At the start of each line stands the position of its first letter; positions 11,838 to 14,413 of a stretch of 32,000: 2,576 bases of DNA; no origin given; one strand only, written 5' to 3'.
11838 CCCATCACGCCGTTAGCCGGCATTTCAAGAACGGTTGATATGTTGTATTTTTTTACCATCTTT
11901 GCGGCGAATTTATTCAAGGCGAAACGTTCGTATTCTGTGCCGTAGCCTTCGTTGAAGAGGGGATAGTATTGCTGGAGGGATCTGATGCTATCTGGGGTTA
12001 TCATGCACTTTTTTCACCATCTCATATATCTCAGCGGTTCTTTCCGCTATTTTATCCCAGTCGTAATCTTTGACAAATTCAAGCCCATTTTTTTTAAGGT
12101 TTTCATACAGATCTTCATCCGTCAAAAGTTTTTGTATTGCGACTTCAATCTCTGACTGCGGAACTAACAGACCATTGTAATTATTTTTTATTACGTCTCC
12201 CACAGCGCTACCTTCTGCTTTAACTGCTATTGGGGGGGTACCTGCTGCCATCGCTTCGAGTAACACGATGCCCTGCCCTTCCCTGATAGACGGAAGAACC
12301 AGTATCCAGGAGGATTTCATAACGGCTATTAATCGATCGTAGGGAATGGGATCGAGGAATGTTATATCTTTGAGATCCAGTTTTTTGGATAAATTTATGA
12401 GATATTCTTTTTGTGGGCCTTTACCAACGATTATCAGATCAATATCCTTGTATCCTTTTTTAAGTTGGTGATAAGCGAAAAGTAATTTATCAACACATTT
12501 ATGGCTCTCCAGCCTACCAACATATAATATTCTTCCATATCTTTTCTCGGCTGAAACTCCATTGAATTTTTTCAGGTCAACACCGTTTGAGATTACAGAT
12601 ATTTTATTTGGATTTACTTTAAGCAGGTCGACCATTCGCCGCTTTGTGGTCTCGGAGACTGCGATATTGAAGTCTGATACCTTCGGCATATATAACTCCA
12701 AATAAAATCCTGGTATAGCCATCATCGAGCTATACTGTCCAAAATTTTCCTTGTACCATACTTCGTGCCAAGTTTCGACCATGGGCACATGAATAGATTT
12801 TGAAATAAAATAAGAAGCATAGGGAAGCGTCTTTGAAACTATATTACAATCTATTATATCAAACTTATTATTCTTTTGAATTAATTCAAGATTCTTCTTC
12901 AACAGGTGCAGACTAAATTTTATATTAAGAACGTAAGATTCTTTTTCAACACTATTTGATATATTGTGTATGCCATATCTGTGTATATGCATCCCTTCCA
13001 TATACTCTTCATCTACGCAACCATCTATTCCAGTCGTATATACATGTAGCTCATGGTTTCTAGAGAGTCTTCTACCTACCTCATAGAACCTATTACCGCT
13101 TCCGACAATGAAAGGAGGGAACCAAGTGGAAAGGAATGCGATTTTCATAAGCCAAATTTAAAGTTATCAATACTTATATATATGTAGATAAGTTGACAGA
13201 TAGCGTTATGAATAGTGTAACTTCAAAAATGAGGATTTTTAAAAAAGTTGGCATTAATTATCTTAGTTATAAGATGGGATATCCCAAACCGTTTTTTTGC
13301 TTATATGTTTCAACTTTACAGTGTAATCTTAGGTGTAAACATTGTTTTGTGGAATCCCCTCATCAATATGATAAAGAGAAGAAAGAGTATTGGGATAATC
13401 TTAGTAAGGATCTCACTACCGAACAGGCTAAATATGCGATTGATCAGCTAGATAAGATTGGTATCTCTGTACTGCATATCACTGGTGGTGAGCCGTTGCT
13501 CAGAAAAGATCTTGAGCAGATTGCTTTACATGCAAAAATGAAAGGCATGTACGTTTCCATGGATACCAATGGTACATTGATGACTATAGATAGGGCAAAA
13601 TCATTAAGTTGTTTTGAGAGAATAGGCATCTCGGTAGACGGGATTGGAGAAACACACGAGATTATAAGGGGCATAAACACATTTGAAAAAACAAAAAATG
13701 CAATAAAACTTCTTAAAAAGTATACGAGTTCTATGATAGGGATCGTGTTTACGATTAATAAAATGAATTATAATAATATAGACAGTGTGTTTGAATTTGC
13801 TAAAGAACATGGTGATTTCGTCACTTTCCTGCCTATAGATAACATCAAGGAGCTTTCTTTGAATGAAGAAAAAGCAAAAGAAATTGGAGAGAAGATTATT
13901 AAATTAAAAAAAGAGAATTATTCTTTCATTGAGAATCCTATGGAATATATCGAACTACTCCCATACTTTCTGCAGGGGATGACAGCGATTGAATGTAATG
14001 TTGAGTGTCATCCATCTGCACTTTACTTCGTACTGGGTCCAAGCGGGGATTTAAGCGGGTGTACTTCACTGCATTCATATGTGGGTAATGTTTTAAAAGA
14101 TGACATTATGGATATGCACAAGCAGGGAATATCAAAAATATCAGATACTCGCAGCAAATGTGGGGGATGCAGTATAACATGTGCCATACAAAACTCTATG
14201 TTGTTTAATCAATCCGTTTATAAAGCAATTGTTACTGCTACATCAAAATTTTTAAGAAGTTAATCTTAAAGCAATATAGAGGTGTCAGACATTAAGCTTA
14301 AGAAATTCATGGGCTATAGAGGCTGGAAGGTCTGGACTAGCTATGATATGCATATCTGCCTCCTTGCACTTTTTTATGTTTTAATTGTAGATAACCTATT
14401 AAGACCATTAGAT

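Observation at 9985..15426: Divergent rSAM-UbiA-GT-C / GT4-methyltransferase-DUF362 module: candidate undescribed lipid-linked glycan (polyprenyl-phospho-sugar type) pathway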

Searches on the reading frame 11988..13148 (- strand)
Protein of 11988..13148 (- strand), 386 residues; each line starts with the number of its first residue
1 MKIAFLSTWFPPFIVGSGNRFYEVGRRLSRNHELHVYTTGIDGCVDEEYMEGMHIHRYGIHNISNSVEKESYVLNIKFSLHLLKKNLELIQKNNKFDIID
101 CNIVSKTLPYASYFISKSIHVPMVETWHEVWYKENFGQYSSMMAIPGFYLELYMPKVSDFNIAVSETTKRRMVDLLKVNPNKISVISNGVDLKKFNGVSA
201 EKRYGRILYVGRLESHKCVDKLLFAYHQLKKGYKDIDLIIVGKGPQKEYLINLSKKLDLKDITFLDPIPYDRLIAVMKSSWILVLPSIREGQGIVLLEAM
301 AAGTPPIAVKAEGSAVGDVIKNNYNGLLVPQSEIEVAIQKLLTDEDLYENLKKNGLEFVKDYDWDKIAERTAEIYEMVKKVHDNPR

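Call 4: search_protein_families(library=pfam, proteins=[window:11988-13148:-], max_evalue=0.01)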
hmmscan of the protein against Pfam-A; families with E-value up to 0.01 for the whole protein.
window:11988-13148:- (386 aa): 5 families
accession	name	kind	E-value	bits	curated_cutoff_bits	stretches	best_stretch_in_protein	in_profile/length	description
PF00534.26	Glycos_transf_1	-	5.4e-38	130.7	26.4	1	202-355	13-169/172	Glycosyl transferases group 1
PF13692.12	Glyco_trans_1_4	-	1e-26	94.3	27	1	206-344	3-142/142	Glycosyl transferases group 1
PF13439.12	Glyco_transf_4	-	7.6e-19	68.8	28.5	1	16-193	3-169/170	Glycosyltransferase Family 4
PF20706.3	GT4-conflict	-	5.6e-07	29.3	26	1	155-323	144-323/385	Family 4 Glycosyltransferase in conflict systems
PF13579.12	Glyco_trans_4_4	-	0.0012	19.6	29.7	1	16-189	2-158/158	Glycosyl transferase 4-like domain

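Call 7: search_protein_families(library=ncbifam, proteins=[window:11988-13148:-], max_evalue=0.001)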
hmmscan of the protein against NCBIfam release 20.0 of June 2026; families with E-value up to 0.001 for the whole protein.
window:11988-13148:- (386 aa): 38 families (the best 25 are shown)
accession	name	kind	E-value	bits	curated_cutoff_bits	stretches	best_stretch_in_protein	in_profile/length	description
NF041010.1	glycosy_Agl16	equivalog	3.2e-31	108.5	575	1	111-377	93-350/352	glycosylation protein Agl16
TIGR02149.1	glgA_Coryne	subfamily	4.2e-27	95.3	302.4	1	1-378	1-390/391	glycogen synthase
TIGR03449.1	mycothiol_MshA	equivalog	2.9e-24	85.7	462.5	1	158-378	165-403/406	D-inositol-3-phosphate glycosyltransferase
TIGR03088.1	stp2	hypoth_equivalog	8.4e-24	84.3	409.05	1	152-377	132-372/374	TIGR03088 family PEP-CTERM/XrtA system glycosyltransferase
TIGR03999.1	thiol_BshA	equivalog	2.8e-23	82.5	273.7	1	15-378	12-373/375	N-acetyl-alpha-D-glucosaminyl L-malate synthase BshA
NF041876.1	EPS_EpsE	equivalog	1.8e-22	80.1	400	1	159-359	163-376/389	exopolysaccharide biosynthesis GT4 family glycosyltransferase EpsE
TIGR04047.1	MSMEG_0565_glyc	hypoth_equivalog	8.9e-20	71.1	259.85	1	159-376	140-372/373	MSMEG_0565 family glycosyltransferase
TIGR04157.1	glyco_rSAM_CFB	subfamily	5.7e-19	68.4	400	1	154-371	166-402/406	TIGR04157 family glycosyltransferase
NF050063.1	ProtGlycPglJ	equivalog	1e-18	67.7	500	1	126-371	118-359/363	N-acetylgalactosamine-N,N'-diacetylbacillosaminyl-diphospho-undecaprenol 4-alpha-N-acetylgalactosaminyltransferase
NF007396.0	PRK09922.1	equivalog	2.6e-18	66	385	1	156-342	134-321/361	lipopolysaccharide 1,6-galactosyltransferase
NF047880.1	glyco_SdgA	exception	7.3e-17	61.1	800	1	157-372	266-484/488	serine-aspartate repeat adhesin O-glycosyltransferase SdgA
NF047684.1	TeichurnBiosyTuaC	equivalog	9.8e-17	60.9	550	1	111-378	123-389/391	teichuronic acid biosynthesis protein TuaC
NF050056.1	ProtGlycPglH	equivalog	1e-16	61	600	1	182-376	158-351/354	GalNAc-alpha-(1->4)-GalNAc-alpha-(1->3)-diNAcBac-PP-undecaprenol alpha-1,4-N-acetyl-D-galactosaminyltransferase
NF038229.1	Glyco4_Geo_Pelo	equivalog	1.3e-15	57.2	400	1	163-378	115-336/338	GPMC system family 4 glycosyltransferase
TIGR04063.1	stp3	hypoth_equivalog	4.1e-15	55.6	442.05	1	46-379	48-396/397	TIGR04063 family PEP-CTERM/XrtA system glycosyltransferase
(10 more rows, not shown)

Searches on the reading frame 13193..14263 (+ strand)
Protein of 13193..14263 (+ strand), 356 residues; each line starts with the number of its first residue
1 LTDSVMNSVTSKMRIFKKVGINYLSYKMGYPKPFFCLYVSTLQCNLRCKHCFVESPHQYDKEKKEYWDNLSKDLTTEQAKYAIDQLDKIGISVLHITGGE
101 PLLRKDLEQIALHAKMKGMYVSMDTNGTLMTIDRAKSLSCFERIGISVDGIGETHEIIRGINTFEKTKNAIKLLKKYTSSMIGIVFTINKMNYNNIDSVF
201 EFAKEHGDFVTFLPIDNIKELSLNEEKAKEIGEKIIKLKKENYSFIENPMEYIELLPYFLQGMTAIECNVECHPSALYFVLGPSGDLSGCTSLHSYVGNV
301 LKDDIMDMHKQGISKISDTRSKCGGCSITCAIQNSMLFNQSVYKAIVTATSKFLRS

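Call 4: search_protein_families(library=pfam, proteins=[window:13193-14263:+], max_evalue=0.01)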
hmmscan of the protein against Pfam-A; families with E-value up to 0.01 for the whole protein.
window:13193-14263:+ (356 aa): 2 families
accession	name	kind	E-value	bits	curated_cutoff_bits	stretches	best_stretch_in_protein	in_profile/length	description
PF04055.27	Radical_SAM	-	5.3e-25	88.9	29.5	1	39-202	2-165/166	Radical SAM superfamily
PF13353.11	Fer4_12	-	4.6e-07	30.7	22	1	37-150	10-115/137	4Fe-4S single cluster domain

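Call 7: search_protein_families(library=ncbifam, proteins=[window:13193-14263:+], max_evalue=0.001)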
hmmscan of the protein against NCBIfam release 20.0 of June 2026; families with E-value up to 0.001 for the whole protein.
window:13193-14263:+ (356 aa): 61 families (the best 25 are shown)
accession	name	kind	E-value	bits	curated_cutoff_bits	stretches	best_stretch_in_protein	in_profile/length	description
TIGR04054.1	rSAM_NirJ1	equivalog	1.5e-32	112.7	650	1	37-206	39-200/387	putative heme d1 biosynthesis radical SAM protein NirJ1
TIGR04546.1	rSAM_ahbC_deAc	equivalog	1.9e-31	109.2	650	1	37-205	42-202/390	12,18-didecarboxysiroheme deacetylase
TIGR04051.1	rSAM_NirJ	equivalog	2.7e-29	102.2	515.45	1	42-206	10-166/354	heme d1 biosynthesis radical SAM protein NirJ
TIGR03961.1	rSAM_PTO1314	hypoth_equivalog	1.2e-28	100.4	306.05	1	41-337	30-309/332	PTO1314 family radical SAM protein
TIGR04055.1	rSAM_NirJ2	equivalog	3.7e-26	92.4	500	1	40-328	6-293/326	putative heme d1 biosynthesis radical SAM protein NirJ2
TIGR04545.1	rSAM_ahbD_hemeb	equivalog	6.8e-26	91.5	500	1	41-209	7-168/339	heme b synthase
NF045574.1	sacti_mat_StsB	exception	7.8e-26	90.9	625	1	36-204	98-254/466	StsB family radical SAM/SPASM domain sactipeptide maturase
TIGR04133.1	rSAM_w_lipo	hypoth_equivalog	3.3e-25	88.8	425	1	37-326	27-318/350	TIGR04133 family radical SAM/SPASM protein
TIGR04347.1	pseudo_SAM_Halo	equivalog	1.4e-23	83.8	525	1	38-208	42-205/390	TIGR04347 family pseudo-SAM/SPASM protein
TIGR02668.1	moaA_archaeal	equivalog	9.3e-23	80.7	325.25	1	41-230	17-205/303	GTP 3',8-cyclase MoaA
NF050035.1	rSAM_WgK_link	exception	2.2e-22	79.6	650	1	30-196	5-164/367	radical SAM/SPASM peptide maturase WgkB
TIGR04303.1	GeoRSP_rSAM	equivalog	4.2e-22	79.1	400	1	43-332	14-298/325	GeoRSP system radical SAM/SPASM protein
NF033640.1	N_Twi_rSAM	subfamily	2.2e-21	76.4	170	1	43-224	120-319/398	twitch domain-containing radical SAM protein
TIGR04053.2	TIGR04053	equivalog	3.2e-21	76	395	1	32-207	6-177/366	TIGR04053 family radical SAM/SPASM domain-containing protein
NF001199.0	PRK00164.2-1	equivalog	4.6e-20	72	231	1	41-221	19-193/308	GTP 3',8-cyclase MoaA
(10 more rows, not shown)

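Call 81: find_homologous_proteins(query=window:13208-14263:+, max_evalue=1e-20)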
Query window:13208-14263:+ (351 aa): 56 proteins with E <= 1e-20 among 2347 candidates.
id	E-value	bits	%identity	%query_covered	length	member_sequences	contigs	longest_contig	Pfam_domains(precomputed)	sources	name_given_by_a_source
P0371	1.2e-234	795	100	100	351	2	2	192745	PF04055.28,PF13353.12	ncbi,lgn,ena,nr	ncbi:MAG: radical SAM protein [Candidatus Methanoperedens sp.]|nr:radical SAM protein [Candidatus Me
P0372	7.4e-196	668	82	99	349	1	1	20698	PF04055.28,PF13353.12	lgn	-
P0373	6.2e-182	622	74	99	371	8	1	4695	PF04055.28,PF13353.12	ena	-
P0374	1.7e-172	591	72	99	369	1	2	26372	PF04055.28,PF13353.12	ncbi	-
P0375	4.2e-171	587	70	98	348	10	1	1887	PF04055.28,PF13353.12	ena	-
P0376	4.3e-170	583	71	98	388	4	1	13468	PF04055.28,PF13353.12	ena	-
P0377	1.9e-164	565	68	100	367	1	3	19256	PF04055.28,PF13353.12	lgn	-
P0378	5.3e-164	563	66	100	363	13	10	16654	PF04055.28,PF13353.12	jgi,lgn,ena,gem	-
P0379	2.7e-163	561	68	98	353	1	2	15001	PF04055.28,PF13353.12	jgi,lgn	-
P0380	1.0e-162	559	68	99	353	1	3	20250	PF04055.28,PF13353.12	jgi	jgi:MoaA/NifB/PqqE/SkfB family radical SAM enzyme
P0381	1.8e-160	552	66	98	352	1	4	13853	PF04055.28,PF13353.12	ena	-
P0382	1.0e-154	533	67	95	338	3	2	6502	PF04055.28,PF13353.12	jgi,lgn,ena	-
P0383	2.2e-154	532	63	98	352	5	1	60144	PF04055.28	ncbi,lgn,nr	ncbi:MAG: radical SAM protein [Methanophagales archaeon]|nr:radical SAM protein [Methanophagales arc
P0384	2.7e-145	502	60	98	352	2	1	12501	PF04055.28,PF13353.12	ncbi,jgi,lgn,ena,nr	ncbi:MAG: hypothetical protein DRN91_02095 [Candidatus Alkanophagales archaeon]|nr:MAG: hypothetical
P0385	2.3e-144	499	72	84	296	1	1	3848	PF04055.28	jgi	jgi:MoaA/NifB/PqqE/SkfB family radical SAM enzyme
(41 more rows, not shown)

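Call 82: find_encoding_contigs(protein=P0383, flank=10000, max_places=1)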
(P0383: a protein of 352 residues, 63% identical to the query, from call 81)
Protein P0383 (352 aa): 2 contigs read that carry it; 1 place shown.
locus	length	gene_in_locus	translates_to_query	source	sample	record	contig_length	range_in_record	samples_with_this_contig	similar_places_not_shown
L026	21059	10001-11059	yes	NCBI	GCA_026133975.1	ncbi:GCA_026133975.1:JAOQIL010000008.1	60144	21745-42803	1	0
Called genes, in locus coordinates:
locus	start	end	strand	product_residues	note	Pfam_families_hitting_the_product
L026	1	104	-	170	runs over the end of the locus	-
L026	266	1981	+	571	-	-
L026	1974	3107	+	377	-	PF04123:DUF373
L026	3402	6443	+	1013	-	PF04151:PPC (faint), PF19077:Big_13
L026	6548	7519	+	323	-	PF08241:Methyltransf_11, PF13649:Methyltransf_25 (weak)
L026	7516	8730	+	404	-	PF04015:DUF362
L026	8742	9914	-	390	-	PF13439:Glyco_transf_4, PF20706:GT4-conflict, PF00534:Glycos_transf_1, PF13692:Glyco_trans_1_4, PF13524:Glyco_trans_1_2 (weak)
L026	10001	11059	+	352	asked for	PF04055:Radical_SAM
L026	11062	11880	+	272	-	PF13489:Methyltransf_23, PF13847:Methyltransf_31, PF08241:Methyltransf_11, PF08242:Methyltransf_12 (weak), PF13649:Methyltransf_25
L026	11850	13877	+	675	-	PF02366:PMT, PF13231:PMT_2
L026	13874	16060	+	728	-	PF02449:Glyco_hydro_42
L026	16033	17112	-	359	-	-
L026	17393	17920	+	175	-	PF01986:DUF123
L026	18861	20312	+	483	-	PF01523:PmbA_TldD_1st, PF19290:PmbA_TldD_2nd, PF19289:PmbA_TldD_3rd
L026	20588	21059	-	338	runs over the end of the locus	-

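Call 84: find_encoding_contigs(protein=P0384, flank=10000, max_places=1)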
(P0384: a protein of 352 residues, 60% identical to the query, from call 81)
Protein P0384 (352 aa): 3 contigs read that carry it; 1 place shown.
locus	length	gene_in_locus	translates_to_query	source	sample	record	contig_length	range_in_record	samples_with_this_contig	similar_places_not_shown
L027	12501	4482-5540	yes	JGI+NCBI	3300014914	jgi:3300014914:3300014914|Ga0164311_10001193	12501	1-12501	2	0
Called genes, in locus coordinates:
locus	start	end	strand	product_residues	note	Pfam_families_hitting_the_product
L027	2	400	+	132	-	?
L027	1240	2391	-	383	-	PF04015:DUF362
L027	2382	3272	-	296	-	PF08241:Methyltransf_11, PF13649:Methyltransf_25 (weak)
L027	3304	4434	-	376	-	PF13439:Glyco_transf_4, PF13579:Glyco_trans_4_4, PF02350:Epimerase_2 (weak), PF20706:GT4-conflict, PF00534:Glycos_transf_1, PF13692:Glyco_trans_1_4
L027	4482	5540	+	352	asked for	PF04055:Radical_SAM, PF13353:Fer4_12 (weak)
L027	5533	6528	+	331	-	PF01040:UbiA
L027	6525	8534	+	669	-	PF02366:PMT, PF13231:PMT_2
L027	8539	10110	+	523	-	PF00128:Alpha-amylase, PF16657:Malt_amylase_C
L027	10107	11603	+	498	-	PF01663:Phosphodiest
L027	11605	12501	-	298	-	?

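Call 89: search_protein_families(library=ncbifam, proteins=[L026:11062-11880:+], max_evalue=0.01)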
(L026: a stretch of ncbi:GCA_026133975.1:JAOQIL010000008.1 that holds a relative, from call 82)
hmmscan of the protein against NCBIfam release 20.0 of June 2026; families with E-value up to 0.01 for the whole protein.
L026:11062-11880:+ (272 aa): 32 families (the best 25 are shown)
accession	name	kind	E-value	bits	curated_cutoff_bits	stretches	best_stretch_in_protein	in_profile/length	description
NF045667.1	MTase_DVU1556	equivalog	3.2e-11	43.1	155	1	59-162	21-118/213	DVU_1556 family methyltransferase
TIGR02021.1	BchM-ChlM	equivalog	6.2e-11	42.1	158.9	1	47-166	42-158/218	magnesium protoporphyrin IX methyltransferase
TIGR01983.1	UbiG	equivalog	9.8e-10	38.1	102.95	1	30-216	27-206/228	bifunctional 2-polyprenyl-6-hydroxyphenol methylase/3-demethylubiquinol 3-O-methyltransferase UbiG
NF001241.0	PRK00216.1-2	equivalog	1.1e-09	38.3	327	1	56-163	46-147/231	demethylmenaquinone methyltransferase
NF043040.1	corrin_prot_MT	hypoth_equivalog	1.4e-08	34.4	180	1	44-166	25-150/216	corrinoid protein-associated methyltransferase CpaM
TIGR01934.1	MenG_MenH_UbiE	subfamily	1.8e-08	33.9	158.35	1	55-163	33-141/223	ubiquinone/menaquinone biosynthesis methyltransferase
NF007610.0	PRK10258.1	equivalog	4.5e-08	32.7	342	1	61-164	43-139/251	malonyl-ACP O-methyltransferase BioC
TIGR02072.1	BioC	equivalog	5.9e-08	32.8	184.95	1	58-175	32-144/244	malonyl-ACP O-methyltransferase BioC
NF001244.0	PRK00216.1-5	equivalog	6.1e-07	29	216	1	61-161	49-151/236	bifunctional demethylmenaquinone methyltransferase/2-methoxy-6-polyprenyl-1,4-benzoquinol methylase UbiE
NF040703.1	cyclopro_CfaB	exception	1.7e-06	27.1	650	1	51-161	149-261/393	C17 cyclopropane fatty acid synthase CfaB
NF001243.0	PRK00216.1-4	equivalog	1.8e-06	27.5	235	1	49-161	35-149/237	demethylmenaquinone methyltransferase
TIGR02752.1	MenG_heptapren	equivalog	1.4e-05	24.7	419.85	1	44-177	29-163/231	demethylmenaquinone methyltransferase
NF045825.1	FAmtase_mtf2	equivalog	3.7e-05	23.1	400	1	52-174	50-170/248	fatty-acid O-methyltransferase Mtf2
NF047649.1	MTase_UXPK_star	exception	3.8e-05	22.8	460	1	81-161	100-179/283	methyltransferase/UXPK-star double selenoprotein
NF008686.0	PRK11705.1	equivalog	6.7e-05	22.1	400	1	60-162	167-264/383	cyclopropane fatty acyl phospholipid synthase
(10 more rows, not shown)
